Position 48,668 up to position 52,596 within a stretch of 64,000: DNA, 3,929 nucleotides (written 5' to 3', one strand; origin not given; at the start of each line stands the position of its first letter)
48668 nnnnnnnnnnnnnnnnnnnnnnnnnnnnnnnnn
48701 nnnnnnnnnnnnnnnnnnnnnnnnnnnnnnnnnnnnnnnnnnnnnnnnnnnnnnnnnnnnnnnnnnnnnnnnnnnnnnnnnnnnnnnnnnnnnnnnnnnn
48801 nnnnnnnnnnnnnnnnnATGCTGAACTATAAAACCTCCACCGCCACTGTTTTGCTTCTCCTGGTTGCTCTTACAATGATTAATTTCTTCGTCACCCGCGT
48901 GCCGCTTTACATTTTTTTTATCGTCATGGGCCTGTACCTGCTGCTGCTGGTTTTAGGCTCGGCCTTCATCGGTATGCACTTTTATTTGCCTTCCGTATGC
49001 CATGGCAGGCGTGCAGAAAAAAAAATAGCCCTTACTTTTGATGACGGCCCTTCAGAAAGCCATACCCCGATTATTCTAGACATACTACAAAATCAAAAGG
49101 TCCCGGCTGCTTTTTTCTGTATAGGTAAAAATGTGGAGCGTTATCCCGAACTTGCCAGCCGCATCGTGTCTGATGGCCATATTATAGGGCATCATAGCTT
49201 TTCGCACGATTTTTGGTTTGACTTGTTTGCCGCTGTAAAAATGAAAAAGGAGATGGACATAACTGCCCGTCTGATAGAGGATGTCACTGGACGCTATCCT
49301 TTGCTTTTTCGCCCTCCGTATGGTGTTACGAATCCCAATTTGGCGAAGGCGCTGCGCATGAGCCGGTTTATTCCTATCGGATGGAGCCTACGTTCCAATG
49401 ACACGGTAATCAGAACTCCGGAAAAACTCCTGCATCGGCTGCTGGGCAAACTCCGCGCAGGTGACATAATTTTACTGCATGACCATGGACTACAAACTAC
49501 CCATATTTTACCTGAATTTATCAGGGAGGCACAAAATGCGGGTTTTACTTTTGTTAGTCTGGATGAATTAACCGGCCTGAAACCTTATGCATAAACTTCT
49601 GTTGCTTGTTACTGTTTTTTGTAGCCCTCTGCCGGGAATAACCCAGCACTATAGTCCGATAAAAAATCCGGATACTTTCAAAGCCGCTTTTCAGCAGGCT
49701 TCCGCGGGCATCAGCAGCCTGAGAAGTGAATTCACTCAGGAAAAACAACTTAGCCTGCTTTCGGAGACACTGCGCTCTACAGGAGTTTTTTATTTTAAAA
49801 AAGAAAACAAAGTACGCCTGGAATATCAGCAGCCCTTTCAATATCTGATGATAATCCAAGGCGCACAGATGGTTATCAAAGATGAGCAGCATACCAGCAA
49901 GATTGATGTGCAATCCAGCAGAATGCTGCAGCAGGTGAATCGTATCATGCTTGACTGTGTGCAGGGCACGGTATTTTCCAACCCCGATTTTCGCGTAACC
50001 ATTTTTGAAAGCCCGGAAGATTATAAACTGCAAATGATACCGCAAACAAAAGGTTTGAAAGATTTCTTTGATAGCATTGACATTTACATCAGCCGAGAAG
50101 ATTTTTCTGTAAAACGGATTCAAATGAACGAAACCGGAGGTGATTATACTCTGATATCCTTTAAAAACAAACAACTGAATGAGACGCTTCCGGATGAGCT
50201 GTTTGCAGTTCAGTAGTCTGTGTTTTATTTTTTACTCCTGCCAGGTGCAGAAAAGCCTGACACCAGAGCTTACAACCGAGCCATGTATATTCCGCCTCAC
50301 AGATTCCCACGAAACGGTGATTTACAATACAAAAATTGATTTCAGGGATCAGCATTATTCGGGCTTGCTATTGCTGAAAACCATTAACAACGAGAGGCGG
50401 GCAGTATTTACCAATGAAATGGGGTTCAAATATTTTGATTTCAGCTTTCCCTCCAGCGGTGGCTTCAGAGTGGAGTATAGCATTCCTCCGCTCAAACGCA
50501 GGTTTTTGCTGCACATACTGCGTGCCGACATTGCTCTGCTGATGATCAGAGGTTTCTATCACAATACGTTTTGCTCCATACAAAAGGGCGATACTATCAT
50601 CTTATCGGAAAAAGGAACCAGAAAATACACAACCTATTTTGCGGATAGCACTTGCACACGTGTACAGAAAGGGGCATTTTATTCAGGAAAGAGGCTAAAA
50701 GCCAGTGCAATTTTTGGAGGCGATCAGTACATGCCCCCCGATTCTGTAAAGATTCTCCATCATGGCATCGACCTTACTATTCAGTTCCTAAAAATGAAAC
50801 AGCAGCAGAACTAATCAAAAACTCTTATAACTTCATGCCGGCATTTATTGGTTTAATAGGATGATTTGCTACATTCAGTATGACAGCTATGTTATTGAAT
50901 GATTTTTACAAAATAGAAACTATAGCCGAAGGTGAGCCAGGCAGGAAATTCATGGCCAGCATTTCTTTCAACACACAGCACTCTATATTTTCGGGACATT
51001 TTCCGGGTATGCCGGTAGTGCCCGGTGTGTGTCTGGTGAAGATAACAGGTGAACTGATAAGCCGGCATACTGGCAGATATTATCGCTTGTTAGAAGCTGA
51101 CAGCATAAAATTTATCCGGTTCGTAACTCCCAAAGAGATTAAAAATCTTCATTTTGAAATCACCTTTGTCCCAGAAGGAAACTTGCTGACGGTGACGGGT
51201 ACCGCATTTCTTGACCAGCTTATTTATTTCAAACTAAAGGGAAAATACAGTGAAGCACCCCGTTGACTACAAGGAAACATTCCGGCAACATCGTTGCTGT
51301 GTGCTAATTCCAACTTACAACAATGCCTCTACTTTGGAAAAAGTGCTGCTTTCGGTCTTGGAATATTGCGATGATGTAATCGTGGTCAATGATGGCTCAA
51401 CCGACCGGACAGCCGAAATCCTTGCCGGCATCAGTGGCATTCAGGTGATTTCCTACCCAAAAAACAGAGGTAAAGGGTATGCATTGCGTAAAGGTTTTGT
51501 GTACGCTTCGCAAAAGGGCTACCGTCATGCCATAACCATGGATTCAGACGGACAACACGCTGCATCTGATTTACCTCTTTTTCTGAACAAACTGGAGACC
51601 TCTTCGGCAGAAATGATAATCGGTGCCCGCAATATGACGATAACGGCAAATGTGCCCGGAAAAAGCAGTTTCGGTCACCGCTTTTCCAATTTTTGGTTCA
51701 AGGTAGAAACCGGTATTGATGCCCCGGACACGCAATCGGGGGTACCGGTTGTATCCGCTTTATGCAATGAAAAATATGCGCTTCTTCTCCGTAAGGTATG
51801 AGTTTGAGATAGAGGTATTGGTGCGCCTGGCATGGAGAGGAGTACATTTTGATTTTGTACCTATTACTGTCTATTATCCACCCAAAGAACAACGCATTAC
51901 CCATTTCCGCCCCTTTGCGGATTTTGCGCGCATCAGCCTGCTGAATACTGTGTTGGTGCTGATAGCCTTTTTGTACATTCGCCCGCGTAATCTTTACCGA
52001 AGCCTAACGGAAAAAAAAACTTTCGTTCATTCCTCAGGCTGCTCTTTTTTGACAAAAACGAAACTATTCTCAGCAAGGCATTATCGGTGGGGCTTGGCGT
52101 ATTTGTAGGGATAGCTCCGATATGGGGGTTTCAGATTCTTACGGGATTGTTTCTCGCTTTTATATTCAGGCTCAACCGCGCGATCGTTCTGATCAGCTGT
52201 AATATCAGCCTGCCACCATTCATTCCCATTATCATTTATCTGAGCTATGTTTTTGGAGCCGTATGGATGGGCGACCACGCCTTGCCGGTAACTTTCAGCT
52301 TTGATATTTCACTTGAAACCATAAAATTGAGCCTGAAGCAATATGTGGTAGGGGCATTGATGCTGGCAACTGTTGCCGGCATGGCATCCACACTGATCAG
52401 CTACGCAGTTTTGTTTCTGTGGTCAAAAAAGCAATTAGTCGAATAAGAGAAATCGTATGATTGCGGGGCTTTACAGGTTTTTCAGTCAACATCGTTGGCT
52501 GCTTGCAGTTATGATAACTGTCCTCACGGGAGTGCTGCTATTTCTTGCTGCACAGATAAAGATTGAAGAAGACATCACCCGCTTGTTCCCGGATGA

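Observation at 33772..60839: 27-kb flexirubin/aryl-polyene-type type II PKS/FAS-like biosynthetic gene cluster as one translationally coupled operon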

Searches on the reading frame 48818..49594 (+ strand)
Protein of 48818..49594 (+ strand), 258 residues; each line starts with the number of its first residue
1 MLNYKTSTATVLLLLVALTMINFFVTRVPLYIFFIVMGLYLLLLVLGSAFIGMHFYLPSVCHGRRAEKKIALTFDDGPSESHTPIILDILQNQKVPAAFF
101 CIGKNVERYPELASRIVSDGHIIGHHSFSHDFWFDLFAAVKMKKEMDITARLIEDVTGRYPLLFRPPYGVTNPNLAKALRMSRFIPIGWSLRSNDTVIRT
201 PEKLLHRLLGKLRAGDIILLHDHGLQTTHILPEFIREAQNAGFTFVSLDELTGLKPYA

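Call 4: search_protein_families(library=pfam, proteins=[window:48818-49594:+])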
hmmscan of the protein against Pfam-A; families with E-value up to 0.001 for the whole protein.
window:48818-49594:+ (258 aa): 1 family
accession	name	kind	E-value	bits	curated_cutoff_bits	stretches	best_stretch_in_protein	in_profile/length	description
PF01522.26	Polysacc_deac_1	-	5e-32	110.9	23.1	1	64-179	3-116/124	Polysaccharide deacetylase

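Call 7: search_protein_families(library=ncbifam, proteins=[window:48818-49594:+])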
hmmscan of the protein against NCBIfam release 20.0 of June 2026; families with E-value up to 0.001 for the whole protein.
window:48818-49594:+ (258 aa): 8 families
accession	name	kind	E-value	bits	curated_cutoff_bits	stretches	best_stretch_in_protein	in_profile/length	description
TIGR02764.1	spore_ybaN_pdaB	equivalog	1.2e-42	145.8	237.4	1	65-251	3-190/191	polysaccharide deacetylase family sporulation protein PdaB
TIGR02884.1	spore_pdaA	equivalog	7.8e-35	120.6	298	1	63-252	32-224/224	delta-lactam-biosynthetic de-N-acetylase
NF045820.1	PgAcgDacpgdA_Strep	equivalog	1.1e-31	110.2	800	1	64-253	264-449/463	peptidoglycan-N-acetylglucosamine deacetylase PgdA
NF045821.1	PgAcgDacpgdA1_Bac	equivalog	2.5e-31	108.6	400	1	67-250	87-273/282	peptidoglycan-N-acetylglucosamine deacetylase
TIGR04243.1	nodulat_NodB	equivalog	1.1e-30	106.6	240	1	68-224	2-158/197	chitooligosaccharide deacetylase NodB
NF045822.1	PgAcgDacpgdA2_Bac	equivalog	6.5e-29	101.1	400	1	67-250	69-260/274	peptidoglycan-N-acetylglucosamine deacetylase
TIGR02873.1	spore_ylxY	hypoth_equivalog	2.6e-22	79.3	391.5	1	61-251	78-266/268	probable sporulation protein, polysaccharide deacetylase family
TIGR03006.1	pepcterm_polyde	equivalog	1.3e-11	44.2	276.2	1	81-165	34-117/272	XrtA system polysaccharide deacetylase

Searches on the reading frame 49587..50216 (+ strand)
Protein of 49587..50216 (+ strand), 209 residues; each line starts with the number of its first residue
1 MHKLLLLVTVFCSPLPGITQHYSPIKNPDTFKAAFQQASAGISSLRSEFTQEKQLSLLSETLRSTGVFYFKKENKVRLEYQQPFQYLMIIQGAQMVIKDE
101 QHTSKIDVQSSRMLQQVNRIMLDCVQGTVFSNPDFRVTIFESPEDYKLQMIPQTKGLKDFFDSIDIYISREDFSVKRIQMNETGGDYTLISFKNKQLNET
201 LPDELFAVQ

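Call 4: search_protein_families(library=pfam, proteins=[window:49587-50216:+])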
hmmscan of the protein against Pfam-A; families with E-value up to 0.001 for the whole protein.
window:49587-50216:+ (209 aa): 1 family
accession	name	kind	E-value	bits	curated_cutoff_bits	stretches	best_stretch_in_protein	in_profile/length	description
PF03548.22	LolA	-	3.5e-15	56.6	23.6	1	42-208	3-164/165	Outer membrane lipoprotein carrier protein LolA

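Call 7: search_protein_families(library=ncbifam, proteins=[window:49587-50216:+])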
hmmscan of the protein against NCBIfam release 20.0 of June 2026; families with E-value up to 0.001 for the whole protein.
window:49587-50216:+ (209 aa): 6 families
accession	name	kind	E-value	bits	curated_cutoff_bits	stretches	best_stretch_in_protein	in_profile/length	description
NF053544.1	LolA2_flexi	equivalog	8.4e-61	204.9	125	1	1-207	1-207/208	flexirubin biosynthesis/transport protein LolA2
TIGR00547.2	lolA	equivalog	1.3e-11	44.4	112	1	33-207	22-190/202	outer membrane lipoprotein periplasmic chaperone LolA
NF000661.0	PRK00031.1-3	equivalog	7.5e-06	25.5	255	0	37-100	44-112/225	outer membrane lipoprotein chaperone LolA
NF000663.1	PRK00031.2-1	exception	8.8e-06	25.3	120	0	39-101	17-77/168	LolA-like outer membrane lipoprotein chaperone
NF000666.0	PRK00031.2-4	equivalog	0.00016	21.6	157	0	41-101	20-79/170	outer membrane lipoprotein chaperone LolA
NF053572.1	LolA1_Flavo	equivalog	0.00056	19.6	100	0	146-207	140-199/214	outer membrane lipoprotein periplasmic chaperone LolA1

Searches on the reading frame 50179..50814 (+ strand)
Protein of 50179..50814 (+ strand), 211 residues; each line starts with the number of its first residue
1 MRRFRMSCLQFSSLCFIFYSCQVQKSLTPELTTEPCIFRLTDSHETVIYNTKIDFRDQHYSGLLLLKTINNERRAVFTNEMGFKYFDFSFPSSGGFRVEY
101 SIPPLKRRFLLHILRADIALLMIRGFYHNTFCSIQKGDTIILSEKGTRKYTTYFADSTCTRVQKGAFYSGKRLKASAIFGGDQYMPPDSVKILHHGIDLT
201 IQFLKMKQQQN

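Call 4: search_protein_families(library=pfam, proteins=[window:50179-50814:+])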
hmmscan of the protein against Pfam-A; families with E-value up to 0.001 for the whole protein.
window:50179-50814:+ (211 aa): 0 families

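Call 7: search_protein_families(library=ncbifam, proteins=[window:50179-50814:+])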
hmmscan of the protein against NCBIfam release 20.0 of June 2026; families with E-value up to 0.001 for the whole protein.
window:50179-50814:+ (211 aa): 1 family
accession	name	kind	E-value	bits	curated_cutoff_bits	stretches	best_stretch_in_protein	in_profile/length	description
NF053540.1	LolB2_flexi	equivalog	3.6e-25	88.9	60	1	9-204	3-201/203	flexirubin biosynthesis protein LolB2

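Call 69: search_protein_families(library=pfam, max_evalue=1, proteins=[window:50179-50814:+])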
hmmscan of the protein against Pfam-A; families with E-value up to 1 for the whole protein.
window:50179-50814:+ (211 aa): 0 families

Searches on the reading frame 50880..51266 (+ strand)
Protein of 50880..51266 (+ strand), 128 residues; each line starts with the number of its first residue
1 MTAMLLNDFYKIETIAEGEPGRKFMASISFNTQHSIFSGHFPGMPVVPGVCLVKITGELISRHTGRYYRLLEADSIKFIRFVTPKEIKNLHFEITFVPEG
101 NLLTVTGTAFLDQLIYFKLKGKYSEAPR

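Call 4: search_protein_families(library=pfam, proteins=[window:50880-51266:+])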
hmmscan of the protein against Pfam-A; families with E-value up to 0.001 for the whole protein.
window:50880-51266:+ (128 aa): 1 family
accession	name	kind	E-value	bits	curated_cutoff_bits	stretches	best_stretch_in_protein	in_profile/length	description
PF07977.19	FabA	-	3.8e-06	27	23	1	24-104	27-105/138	FabA-like domain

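Call 7: search_protein_families(library=ncbifam, proteins=[window:50880-51266:+])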
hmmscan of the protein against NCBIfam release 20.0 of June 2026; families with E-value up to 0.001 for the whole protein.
window:50880-51266:+ (128 aa): 3 families
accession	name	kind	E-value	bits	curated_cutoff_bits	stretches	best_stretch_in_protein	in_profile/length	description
TIGR01750.1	fabZ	equivalog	3.2e-09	36.8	155.15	1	11-113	18-129/141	3-hydroxyacyl-ACP dehydratase FabZ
NF000582.1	PRK00006.1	equivalog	2.2e-08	34.1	113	1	12-113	18-125/137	3-hydroxyacyl-ACP dehydratase FabZ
NF009667.0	PRK13188.1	equivalog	5.5e-06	25.3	465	1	32-112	358-446/464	bifunctional UDP-3-O-[3-hydroxymyristoyl] N-acetylglucosamine deacetylase/3-hydroxyacyl-ACP dehydratase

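Call 69: search_protein_families(library=pfam, max_evalue=1, proteins=[window:50880-51266:+])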
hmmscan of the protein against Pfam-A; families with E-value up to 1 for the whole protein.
window:50880-51266:+ (128 aa): 3 families
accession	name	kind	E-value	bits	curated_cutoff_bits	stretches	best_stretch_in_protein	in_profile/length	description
PF07977.19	FabA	-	3.8e-06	27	23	1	24-104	27-105/138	FabA-like domain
PF13037.11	DUF3898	-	0.05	14.3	25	1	60-87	49-76/90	Domain of unknown function (DUF3898)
PF22818.2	ApeI-like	-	0.23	12.1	28.5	1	28-86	20-78/119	ApeI dehydratase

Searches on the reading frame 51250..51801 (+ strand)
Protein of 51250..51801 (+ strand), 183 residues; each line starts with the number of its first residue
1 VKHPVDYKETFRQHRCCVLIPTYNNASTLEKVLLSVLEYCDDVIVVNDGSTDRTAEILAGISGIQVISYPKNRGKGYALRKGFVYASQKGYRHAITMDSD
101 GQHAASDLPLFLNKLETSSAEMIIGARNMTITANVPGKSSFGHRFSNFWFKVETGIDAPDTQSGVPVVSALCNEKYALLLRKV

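Call 4: search_protein_families(library=pfam, proteins=[window:51250-51801:+])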
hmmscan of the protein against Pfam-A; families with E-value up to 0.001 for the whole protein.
window:51250-51801:+ (183 aa): 2 families
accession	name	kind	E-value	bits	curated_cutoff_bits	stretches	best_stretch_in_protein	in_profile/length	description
PF00535.33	Glycos_transf_2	-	2.1e-25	90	23.3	1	17-151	1-139/168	Glycosyl transferase family 2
PF13704.12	Glyco_tranf_2_4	-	0.00017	22.4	27.5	1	24-100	2-81/98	Glycosyl transferase family 2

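Call 7: search_protein_families(library=ncbifam, proteins=[window:51250-51801:+])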
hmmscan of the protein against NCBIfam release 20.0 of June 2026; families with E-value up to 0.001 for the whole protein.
window:51250-51801:+ (183 aa): 16 families
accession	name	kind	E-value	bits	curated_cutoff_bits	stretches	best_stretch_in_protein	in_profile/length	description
NF058614.1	PPMAGASynPpgS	equivalog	4.7e-23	81.8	370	1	18-130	4-116/226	polyprenyl-phospho-N-acetylgalactosaminyl synthase PpgS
TIGR04182.1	glyco_TIGR04182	equivalog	4.2e-15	55.9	325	1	16-164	2-147/293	S-layer glycoprotein N-glycosyltransferase AglJ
TIGR03937.1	PgaC_IcaA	equivalog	2e-11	43.5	422.3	1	13-101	44-136/407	poly-beta-1,6-N-acetyl-D-glucosamine synthase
NF041391.1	DPhHxTase_Halo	equivalog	1.6e-09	37.1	375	1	22-142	3-119/213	dolichyl-phosphate hexose transferase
TIGR04283.1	glyco_like_mftF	equivalog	2.9e-08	33.6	182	1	18-75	3-62/221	TIGR04283 family arsenosugar biosynthesis glycosyltransferase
NF047588.1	GlcsyltransPgfSStrep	equivalog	1.1e-07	31.3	500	1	17-130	4-124/308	glycosyltransferase PgfS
TIGR03965.1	mycofact_glyco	equivalog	3.5e-07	29.5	280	1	14-117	74-181/467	mycofactocin biosynthesis glycosyltransferase MftF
NF041875.1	EPS_EpsD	equivalog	1.1e-06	28.3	370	1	18-126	3-115/325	exopolysaccharide biosynthesis glycosyltransferase EpsD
NF041865.1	EpsU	equivalog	1.2e-06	27.8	700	1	15-120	40-152/394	exopolysaccharide biosynthesis GT2 family glycosyltransferase EpsU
TIGR01556.1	rhamnosyltran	subfamily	8.3e-06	25.2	200.55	1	27-124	8-108/281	rhamnosyltransferase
NF010496.0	PRK13915.1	equivalog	1e-05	24.8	262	1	12-84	29-113/307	glucosyl-3-phosphoglycerate synthase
NF047683.1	TeichurnBiosyTuaG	equivalog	4.4e-05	23.3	400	1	13-108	5-104/252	teichuronic acid biosynthesis protein TuaG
TIGR03469.1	HpnB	hypoth_equivalog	4.4e-05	22.7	379.25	1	16-122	46-167/386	hopene-associated glycosyltransferase HpnB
NF007986.1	PRK10714.1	equivalog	5.4e-05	22.3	529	1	14-116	6-116/316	undecaprenyl-phosphate 4-deoxy-4-formamido-L-arabinose transferase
NF007482.0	PRK10073.1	equivalog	8.2e-05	21.7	423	1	15-67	7-66/334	glycosyltransferase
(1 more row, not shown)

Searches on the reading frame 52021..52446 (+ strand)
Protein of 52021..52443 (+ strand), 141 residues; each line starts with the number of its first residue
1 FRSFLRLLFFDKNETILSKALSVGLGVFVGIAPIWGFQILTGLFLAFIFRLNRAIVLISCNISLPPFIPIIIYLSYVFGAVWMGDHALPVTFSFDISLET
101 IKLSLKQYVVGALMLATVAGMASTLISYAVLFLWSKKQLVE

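Call 5: search_protein_families(library=pfam, proteins=[window:52087-52446:+])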
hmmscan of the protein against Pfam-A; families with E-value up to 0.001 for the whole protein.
window:52087-52446:+ (119 aa): 1 family
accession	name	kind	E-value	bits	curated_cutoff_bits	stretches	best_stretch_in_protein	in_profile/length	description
PF09835.14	DUF2062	-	4.5e-15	56.3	27.4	1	3-116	27-145/147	Uncharacterized protein conserved in bacteria (DUF2062)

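Call 8: search_protein_families(library=ncbifam, proteins=[window:52087-52446:+])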
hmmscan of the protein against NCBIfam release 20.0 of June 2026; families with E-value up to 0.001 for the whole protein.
window:52087-52446:+ (119 aa): 1 family
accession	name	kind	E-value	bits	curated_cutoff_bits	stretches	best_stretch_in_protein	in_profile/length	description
NF047382.1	T4SS_eff_BspA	equivalog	8.1e-05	22.5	300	1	2-108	51-160/179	type IV secretion system effector BspA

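Call 92: search_protein_representatives(protein=window:52021-52443:+)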
Query: 141 residues. Proteins with E-value up to 0.001 (for the whole library): 857; up to 1e-10: 266; up to 1e-30: 7. The best 150 are listed.
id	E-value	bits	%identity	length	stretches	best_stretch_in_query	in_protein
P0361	5.5e-68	243.8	99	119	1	23-141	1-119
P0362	1.0e-33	132.8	47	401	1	9-137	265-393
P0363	1.2e-33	132.6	49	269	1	8-131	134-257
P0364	9.6e-33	129.7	48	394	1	4-137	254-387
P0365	9.0e-32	126.5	48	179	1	16-135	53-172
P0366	1.6e-31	125.8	51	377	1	6-137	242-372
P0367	1.9e-31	125.5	46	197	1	5-137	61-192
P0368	6.5e-30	120.5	46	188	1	2-134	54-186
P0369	8.9e-30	120.1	45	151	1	8-137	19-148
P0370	3.7e-29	118.1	48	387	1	5-131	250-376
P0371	9.6e-27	110.3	48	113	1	29-136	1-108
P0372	3.0e-26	108.6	43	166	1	10-137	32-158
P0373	1.2e-25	106.7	40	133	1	8-140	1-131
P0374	1.2e-25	106.7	39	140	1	5-135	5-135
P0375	1.4e-25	106.5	49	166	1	2-116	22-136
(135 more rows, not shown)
